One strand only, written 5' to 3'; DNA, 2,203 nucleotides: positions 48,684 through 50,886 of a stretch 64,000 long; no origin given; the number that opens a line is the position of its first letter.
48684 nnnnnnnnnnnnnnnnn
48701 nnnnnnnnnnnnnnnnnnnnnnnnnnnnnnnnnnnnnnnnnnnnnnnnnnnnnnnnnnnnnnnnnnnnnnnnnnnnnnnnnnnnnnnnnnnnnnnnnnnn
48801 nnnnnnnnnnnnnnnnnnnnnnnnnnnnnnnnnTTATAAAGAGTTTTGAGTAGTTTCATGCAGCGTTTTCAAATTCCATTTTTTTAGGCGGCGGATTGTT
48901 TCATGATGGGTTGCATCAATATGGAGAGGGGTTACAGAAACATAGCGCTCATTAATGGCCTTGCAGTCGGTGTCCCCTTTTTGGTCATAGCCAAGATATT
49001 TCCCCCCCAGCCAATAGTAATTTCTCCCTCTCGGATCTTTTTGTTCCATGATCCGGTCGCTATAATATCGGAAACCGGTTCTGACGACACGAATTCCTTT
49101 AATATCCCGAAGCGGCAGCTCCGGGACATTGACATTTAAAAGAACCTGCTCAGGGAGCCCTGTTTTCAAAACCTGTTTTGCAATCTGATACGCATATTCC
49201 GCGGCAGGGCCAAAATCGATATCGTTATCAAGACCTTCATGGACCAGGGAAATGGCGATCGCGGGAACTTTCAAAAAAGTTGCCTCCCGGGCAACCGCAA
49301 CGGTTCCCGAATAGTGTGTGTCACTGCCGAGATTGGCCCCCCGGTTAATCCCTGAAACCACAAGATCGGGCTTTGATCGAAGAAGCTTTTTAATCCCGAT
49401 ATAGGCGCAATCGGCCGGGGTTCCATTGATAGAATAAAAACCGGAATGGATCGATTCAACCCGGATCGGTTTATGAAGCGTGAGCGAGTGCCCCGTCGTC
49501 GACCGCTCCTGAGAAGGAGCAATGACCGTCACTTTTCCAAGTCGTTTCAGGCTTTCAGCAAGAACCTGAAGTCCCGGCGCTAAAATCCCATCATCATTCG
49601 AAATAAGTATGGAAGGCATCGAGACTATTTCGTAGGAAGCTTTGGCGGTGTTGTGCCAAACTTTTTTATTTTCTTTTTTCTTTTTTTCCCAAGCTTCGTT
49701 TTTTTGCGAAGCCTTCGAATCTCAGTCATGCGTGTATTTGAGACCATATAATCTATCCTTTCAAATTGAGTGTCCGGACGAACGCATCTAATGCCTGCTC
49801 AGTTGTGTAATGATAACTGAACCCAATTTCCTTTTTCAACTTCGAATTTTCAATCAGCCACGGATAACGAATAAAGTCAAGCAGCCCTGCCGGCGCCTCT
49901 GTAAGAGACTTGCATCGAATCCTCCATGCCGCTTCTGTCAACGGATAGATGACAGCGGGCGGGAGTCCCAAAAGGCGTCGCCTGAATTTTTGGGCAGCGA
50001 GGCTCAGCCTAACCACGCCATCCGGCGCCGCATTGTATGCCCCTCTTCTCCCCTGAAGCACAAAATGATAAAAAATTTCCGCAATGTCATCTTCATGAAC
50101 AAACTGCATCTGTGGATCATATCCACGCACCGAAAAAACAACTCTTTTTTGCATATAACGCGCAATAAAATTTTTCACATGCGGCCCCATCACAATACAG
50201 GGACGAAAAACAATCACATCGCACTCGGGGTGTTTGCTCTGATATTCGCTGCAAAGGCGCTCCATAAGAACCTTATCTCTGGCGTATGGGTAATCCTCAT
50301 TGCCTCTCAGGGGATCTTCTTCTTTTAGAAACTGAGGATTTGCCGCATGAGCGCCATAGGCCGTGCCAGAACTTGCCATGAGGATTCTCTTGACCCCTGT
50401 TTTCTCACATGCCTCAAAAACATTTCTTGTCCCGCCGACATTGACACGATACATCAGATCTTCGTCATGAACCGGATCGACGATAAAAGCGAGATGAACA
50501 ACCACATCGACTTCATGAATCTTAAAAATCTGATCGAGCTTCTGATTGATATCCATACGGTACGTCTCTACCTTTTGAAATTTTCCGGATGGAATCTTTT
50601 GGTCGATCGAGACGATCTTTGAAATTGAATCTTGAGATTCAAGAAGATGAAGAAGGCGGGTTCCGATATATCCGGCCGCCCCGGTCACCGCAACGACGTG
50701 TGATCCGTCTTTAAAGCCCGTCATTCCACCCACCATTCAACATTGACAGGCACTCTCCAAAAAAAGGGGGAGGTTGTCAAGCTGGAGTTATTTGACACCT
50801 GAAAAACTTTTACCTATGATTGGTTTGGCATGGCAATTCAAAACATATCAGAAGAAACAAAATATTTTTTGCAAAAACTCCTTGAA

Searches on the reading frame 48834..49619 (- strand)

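Call 39: search_protein_families(library=pfam, proteins=[window:48834-49619:-])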
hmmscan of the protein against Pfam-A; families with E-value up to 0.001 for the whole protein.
window:48834-49619:- (261 aa): 1 family
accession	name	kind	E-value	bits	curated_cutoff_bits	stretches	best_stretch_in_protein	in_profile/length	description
PF01975.23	SurE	-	1.2e-62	211.5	22.1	1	4-187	1-188/189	Survival protein SurE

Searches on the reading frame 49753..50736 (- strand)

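Call 39: search_protein_families(library=pfam, proteins=[window:49753-50736:-])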
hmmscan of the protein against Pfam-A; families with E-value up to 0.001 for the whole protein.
window:49753-50736:- (327 aa): 7 families
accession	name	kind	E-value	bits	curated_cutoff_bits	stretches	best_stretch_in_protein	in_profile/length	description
PF01370.27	Epimerase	-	5.2e-36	124.7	20.9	1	15-235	1-238/240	NAD dependent epimerase/dehydratase family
PF01073.25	3Beta_HSD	-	4.1e-19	69.1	22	1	16-196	1-195/280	3-beta hydroxysteroid dehydrogenase/isomerase family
PF16363.11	GDP_Man_Dehyd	-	4.8e-16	59.6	27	1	4-177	4-181/332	GDP-mannose 4,6 dehydratase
PF07993.18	NAD_binding_4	-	7.3e-14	52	20.1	1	73-186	86-211/258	Male sterility protein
PF04321.23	RmlD_sub_bind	-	1.2e-10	41.4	27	1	15-196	3-165/287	RmlD substrate binding domain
PF13460.12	NAD_binding_10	-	1.5e-08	35.1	27.2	1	19-140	1-115/184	NAD(P)H-binding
PF02719.21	Polysacc_synt_2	-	1.5e-06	28.1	20.2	1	15-125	1-130/293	Polysaccharide biosynthesis protein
